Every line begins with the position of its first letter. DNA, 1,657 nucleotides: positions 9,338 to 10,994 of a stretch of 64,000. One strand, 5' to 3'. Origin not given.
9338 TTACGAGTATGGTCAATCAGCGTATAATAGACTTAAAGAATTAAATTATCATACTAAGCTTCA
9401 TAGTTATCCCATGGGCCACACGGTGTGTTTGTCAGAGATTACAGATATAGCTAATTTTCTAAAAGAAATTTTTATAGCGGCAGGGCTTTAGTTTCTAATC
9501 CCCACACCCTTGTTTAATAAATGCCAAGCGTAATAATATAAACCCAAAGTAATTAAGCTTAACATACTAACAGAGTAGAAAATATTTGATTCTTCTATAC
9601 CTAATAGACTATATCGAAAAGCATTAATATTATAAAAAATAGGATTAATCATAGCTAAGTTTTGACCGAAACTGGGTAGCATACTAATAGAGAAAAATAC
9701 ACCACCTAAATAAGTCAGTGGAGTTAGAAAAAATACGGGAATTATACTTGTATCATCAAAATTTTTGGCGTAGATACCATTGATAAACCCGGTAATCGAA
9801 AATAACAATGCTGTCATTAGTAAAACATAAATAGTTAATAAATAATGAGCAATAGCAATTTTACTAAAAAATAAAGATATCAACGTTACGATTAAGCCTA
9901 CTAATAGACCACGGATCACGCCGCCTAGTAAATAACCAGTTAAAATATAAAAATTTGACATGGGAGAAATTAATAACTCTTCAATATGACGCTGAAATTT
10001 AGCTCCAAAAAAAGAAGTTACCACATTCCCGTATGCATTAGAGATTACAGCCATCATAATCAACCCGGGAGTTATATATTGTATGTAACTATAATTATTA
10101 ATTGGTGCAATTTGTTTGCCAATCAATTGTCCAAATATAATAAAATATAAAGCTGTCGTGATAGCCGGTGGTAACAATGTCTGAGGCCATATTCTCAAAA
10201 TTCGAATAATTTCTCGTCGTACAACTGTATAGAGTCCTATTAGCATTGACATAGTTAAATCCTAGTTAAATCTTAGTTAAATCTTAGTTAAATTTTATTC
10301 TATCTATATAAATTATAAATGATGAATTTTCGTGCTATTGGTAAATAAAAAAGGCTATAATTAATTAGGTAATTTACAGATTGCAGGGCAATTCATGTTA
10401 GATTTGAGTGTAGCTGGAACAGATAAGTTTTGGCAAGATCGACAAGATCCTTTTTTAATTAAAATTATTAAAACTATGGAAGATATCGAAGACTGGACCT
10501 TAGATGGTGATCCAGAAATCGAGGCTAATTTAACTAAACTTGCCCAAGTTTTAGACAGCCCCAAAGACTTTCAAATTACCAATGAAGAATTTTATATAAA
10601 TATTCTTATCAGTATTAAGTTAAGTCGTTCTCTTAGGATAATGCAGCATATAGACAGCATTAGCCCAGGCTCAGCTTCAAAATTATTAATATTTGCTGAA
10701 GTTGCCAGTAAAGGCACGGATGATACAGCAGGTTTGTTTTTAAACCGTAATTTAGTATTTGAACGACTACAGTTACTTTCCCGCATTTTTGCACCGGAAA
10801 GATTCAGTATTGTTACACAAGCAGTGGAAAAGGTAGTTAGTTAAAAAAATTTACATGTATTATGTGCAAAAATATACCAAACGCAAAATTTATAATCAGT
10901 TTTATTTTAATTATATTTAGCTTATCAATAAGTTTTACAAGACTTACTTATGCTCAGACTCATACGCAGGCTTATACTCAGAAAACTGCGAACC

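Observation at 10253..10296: Four 11-bp-phased TTAA-N7-TTAA direct repeats upstream of icmW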

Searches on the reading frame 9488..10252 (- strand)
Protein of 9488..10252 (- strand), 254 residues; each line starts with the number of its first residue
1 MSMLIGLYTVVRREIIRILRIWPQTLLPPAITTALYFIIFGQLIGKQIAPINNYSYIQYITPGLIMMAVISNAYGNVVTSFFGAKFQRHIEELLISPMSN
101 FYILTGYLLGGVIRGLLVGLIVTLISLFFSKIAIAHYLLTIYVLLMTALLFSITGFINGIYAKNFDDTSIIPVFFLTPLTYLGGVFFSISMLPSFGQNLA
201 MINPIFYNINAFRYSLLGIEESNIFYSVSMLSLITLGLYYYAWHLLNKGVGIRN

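Call 6: search_protein_families(library=pfam, proteins=[window:9488-10252:-])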
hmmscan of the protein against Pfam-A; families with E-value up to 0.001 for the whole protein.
window:9488-10252:- (254 aa): 2 families
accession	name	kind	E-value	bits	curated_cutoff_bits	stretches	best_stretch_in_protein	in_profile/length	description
PF01061.29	ABC2_membrane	-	2.5e-33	115.8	26.9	1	7-216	3-210/211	ABC-2 type transporter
PF12698.13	ABC2_membrane_3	-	4.3e-10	39.7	31.6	1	55-238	159-341/347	ABC-2 family transporter protein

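Call 81: find_encoding_contigs(protein=window:9488-10252:-, flank=1200, max_places=10)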
Protein window:9488-10252:- (254 aa): 2 contigs read that carry it; 1 place shown.
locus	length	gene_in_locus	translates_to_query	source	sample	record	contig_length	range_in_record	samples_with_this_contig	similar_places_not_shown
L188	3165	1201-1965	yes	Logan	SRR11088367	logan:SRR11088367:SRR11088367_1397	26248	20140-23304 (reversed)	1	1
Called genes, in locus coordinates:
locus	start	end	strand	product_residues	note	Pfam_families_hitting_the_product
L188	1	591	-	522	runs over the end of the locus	-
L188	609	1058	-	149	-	PF23130:IcmW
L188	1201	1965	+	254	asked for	PF01061:ABC2_membrane, PF12698:ABC2_membrane_3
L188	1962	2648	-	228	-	PF02230:Abhydrolase_2, PF03959:FSH1 (weak), PF00561:Abhydrolase_1 (faint)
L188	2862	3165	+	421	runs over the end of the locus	PF00278:Orn_DAP_Arg_deC, PF02784:Orn_Arg_deC_N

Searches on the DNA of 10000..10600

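Call 69: search_rna_families(source=window, start=10000, end=10600, threshold=evalue, max_evalue=1)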
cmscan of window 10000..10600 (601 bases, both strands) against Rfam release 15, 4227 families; matches with E-value up to 1: 0.
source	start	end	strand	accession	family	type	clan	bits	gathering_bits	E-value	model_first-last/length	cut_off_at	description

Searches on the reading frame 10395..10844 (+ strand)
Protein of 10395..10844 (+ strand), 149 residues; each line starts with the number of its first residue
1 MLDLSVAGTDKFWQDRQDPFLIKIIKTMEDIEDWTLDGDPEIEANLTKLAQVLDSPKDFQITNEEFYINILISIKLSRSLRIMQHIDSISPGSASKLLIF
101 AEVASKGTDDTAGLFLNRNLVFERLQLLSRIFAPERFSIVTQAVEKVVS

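Call 6: search_protein_families(library=pfam, proteins=[window:10395-10844:+])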
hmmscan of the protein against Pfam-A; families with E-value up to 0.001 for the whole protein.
window:10395-10844:+ (149 aa): 1 family
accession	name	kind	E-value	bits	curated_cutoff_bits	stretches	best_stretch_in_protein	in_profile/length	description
PF23130.1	IcmW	-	2e-43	148.5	27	1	3-145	1-143/144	IcmW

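Call 23: find_homologous_proteins(query=window:10395-10844:+)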
Query window:10395-10844:+ (149 aa): 418 proteins with E <= 0.001 among 466 candidates; the best 120 are listed.
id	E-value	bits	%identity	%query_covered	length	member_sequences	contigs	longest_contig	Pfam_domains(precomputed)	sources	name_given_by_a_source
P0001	5.9e-89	313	100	100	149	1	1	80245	PF23130.2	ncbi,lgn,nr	ncbi:MAG: type IVB secretion system protein IcmW [Gammaproteobacteria bacterium]|nr:type IVB secreti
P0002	1.4e-78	279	87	100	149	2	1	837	PF23130.2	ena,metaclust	metaclust:\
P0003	2.7e-78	279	88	100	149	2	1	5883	PF23130.2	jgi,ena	-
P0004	5.6e-76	271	85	100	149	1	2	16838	PF23130.2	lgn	-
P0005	2.1e-74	266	83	100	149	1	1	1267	PF23130.2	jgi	jgi:intracellular multiplication protein IcmW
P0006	2.2e-74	266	83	100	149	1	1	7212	PF23130.2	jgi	jgi:intracellular multiplication protein IcmW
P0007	2.1e-73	263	81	100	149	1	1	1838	PF23130.2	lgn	-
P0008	3.5e-73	262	82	100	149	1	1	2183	PF23130.2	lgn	-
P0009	1.0e-72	260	81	100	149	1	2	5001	PF23130.2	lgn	-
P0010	6.3e-72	258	81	100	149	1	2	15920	PF23130.2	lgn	-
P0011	1.1e-71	257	81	100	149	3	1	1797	PF23130.2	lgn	-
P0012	1.3e-71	257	79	100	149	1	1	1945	PF23130.2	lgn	-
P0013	2.3e-70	253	78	100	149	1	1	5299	PF23130.2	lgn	-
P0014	3.4e-68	246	77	100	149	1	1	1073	PF23130.2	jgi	-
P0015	4.7e-68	245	76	100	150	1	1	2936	PF23130.2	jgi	jgi:intracellular multiplication protein IcmW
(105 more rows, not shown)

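Call 25: find_related_loci(query=A1, collection=genome_contigs, flank=4000)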
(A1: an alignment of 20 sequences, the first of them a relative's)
Query A1 (149 aa) in genome_contigs; peptide patterns used: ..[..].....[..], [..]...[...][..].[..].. (x = any residue, [..] = any of these).
384 stretches matched a pattern; 347 encode a relative of the query (tblastn E <= 1e-3); the best 80 are kept; 80 distinct loci.
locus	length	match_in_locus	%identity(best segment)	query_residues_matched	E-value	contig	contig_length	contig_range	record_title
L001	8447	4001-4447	87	1-149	5e-85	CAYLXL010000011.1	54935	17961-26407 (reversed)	MAG TPA_asm: uncultured Gammaproteobacteria bacterium isolate SRP219642_co7_536 genome assembly, contig: NODE_766_length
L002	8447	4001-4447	82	1-149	2e-75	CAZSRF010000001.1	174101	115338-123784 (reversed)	MAG TPA_asm: uncultured Gammaproteobacteria bacterium isolate SRP170004_co1_145 genome assembly, contig: NODE_76_length_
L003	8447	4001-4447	64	1-149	2e-61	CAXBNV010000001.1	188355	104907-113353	MAG TPA_asm: uncultured Gammaproteobacteria bacterium isolate ERR2762122_binner123_Refined_69 genome assembly, contig: E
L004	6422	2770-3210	58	1-147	3e-53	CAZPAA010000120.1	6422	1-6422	MAG TPA_asm: uncultured Gammaproteobacteria bacterium isolate binchicken_co185_194 genome assembly, contig: NODE_24418_l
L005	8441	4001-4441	56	1-147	3e-52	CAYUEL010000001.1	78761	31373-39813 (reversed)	MAG TPA_asm: uncultured Gammaproteobacteria bacterium isolate SRP193066_co1_225 genome assembly, contig: NODE_347_length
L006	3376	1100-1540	57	1-147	1e-51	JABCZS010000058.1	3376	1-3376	MAG: Gammaproteobacteria bacterium isolate BWOrgControl_Nextera69_MAG3 3300020615.a:Ga0206861_1280, whole genome shotgun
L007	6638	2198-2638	55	1-147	4e-51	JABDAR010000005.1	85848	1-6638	MAG: Gammaproteobacteria bacterium isolate BWOrgControl_Nextera43_MAG1 3300020665.a:Ga0206835_1017, whole genome shotgun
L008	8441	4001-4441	55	1-147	1e-50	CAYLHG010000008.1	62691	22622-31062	MAG TPA_asm: uncultured Gammaproteobacteria bacterium isolate SRP193066_co1_252 genome assembly, contig: NODE_520_length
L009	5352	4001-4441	55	1-147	8e-51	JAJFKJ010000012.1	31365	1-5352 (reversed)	MAG: Gammaproteobacteria bacterium isolate OFTM369 OFTM369_11, whole genome shotgun sequence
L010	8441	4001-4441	54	1-147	2e-50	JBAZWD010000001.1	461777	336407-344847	MAG: Legionellales bacterium isolate SO_2017_GW1_269 NODE_137_length_461777_cov_1.491253_OW334_2017, whole genome shotgu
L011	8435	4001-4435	52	1-145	3e-50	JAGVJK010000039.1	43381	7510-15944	MAG: Gammaproteobacteria bacterium isolate SW_25 c_000000134963, whole genome shotgun sequence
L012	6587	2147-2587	55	1-147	5e-50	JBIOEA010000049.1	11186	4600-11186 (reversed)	MAG: Gammaproteobacteria bacterium isolate GcC11-33 k141_1521776_length_11186_cov_311.8246, whole genome shotgun sequenc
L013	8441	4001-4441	54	1-147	4e-49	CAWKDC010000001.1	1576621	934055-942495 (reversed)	MAG: uncultured Gammaproteobacteria bacterium isolate MFD05512.bin.1.74 genome assembly, contig: contig_29360, whole gen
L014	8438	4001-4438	51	1-146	4e-48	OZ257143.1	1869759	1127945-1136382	MAG: Gammaproteobacteria bacterium isolate 3ba8531f-4df8-48da-8f3c-568d6544bbbc genome assembly, chromosome: 1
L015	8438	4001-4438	49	1-146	8e-47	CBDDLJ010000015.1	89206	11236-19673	MAG: Gammaproteobacteria bacterium isolate c54fd516-0c0a-4de8-8116-9040f9c1e1e9 genome assembly, contig: contig_15, whol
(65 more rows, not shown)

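Call 31: find_encoding_contigs(protein=P0003, flank=3000, max_places=3)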
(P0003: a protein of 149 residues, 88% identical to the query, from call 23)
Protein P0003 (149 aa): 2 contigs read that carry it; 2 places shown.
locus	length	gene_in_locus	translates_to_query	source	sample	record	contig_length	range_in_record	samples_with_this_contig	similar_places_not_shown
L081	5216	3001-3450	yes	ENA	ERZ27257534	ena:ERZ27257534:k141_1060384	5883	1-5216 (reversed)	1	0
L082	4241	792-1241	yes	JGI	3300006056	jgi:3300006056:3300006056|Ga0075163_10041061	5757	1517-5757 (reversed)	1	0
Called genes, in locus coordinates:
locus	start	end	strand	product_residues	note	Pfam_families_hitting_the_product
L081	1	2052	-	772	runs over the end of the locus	PF01182:Glucosamine_iso (weak)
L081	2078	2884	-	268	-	PF01061:ABC2_membrane, PF12698:ABC2_membrane_3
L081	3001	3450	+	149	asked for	PF23130:IcmW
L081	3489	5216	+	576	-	?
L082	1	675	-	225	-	?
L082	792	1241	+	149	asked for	PF23130:IcmW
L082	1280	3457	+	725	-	-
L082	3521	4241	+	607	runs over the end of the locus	PF00024:PAN_1 (faint)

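Call 32: find_encoding_contigs(protein=P0004, flank=3000, max_places=3)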
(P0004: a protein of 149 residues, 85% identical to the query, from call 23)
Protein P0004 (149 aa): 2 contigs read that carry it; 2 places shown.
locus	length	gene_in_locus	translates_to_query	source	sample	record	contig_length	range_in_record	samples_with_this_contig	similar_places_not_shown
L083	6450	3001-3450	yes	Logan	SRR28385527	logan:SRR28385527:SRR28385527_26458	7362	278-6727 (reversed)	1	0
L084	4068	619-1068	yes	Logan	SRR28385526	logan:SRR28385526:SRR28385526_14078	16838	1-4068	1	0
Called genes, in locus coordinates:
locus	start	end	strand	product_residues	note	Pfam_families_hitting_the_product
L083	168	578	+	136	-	-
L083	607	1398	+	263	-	PF10502:Peptidase_S26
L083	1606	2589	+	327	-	PF07508:Recombinase (faint), PF20552:HTH_62 (faint)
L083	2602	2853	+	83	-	-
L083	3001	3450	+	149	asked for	PF23130:IcmW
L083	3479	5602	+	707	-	-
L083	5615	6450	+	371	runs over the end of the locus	?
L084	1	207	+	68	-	?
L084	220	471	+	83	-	-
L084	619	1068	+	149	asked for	PF23130:IcmW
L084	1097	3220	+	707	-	-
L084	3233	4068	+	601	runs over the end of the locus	-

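Call 33: find_encoding_contigs(protein=P0006, flank=3000, max_places=3)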
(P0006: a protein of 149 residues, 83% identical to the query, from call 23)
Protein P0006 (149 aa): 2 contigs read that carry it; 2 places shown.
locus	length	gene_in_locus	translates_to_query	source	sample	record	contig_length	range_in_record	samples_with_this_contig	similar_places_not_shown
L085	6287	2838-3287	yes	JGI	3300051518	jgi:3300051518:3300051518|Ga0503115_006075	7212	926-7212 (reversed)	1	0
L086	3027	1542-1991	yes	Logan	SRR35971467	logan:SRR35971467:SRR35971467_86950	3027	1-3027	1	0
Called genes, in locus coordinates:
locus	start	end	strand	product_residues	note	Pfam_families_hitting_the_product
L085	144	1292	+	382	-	PF06965:Na_H_antiport_1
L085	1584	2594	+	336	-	PF02518:HATPase_c (weak), PF13589:HATPase_c_3 (weak)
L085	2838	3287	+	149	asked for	PF23130:IcmW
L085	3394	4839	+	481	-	-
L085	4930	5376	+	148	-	-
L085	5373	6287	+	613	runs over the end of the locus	?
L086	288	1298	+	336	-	PF02518:HATPase_c (weak), PF13589:HATPase_c_3 (weak)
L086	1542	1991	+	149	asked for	PF23130:IcmW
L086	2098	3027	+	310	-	?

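Call 82: find_encoding_contigs(protein=window:10395-10844:+, flank=1200, max_places=10)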
Protein window:10395-10844:+ (149 aa): 4 contigs read that carry it; 2 places shown.
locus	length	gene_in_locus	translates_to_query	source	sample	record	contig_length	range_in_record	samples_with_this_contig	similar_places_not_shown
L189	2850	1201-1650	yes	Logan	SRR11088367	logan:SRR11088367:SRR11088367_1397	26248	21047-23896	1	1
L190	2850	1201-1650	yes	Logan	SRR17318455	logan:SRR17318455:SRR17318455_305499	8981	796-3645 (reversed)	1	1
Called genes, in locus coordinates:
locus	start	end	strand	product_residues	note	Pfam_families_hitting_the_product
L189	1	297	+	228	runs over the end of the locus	PF02230:Abhydrolase_2, PF03959:FSH1 (weak), PF00561:Abhydrolase_1 (faint)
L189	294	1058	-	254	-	PF01061:ABC2_membrane, PF12698:ABC2_membrane_3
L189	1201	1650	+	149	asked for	PF23130:IcmW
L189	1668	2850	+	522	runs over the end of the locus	-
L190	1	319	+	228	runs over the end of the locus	PF02230:Abhydrolase_2, PF03959:FSH1 (weak), PF00561:Abhydrolase_1 (faint), PF12146:Hydrolase_4 (faint)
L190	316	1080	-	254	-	PF01061:ABC2_membrane, PF12698:ABC2_membrane_3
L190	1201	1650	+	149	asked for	PF23130:IcmW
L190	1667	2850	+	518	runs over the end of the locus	-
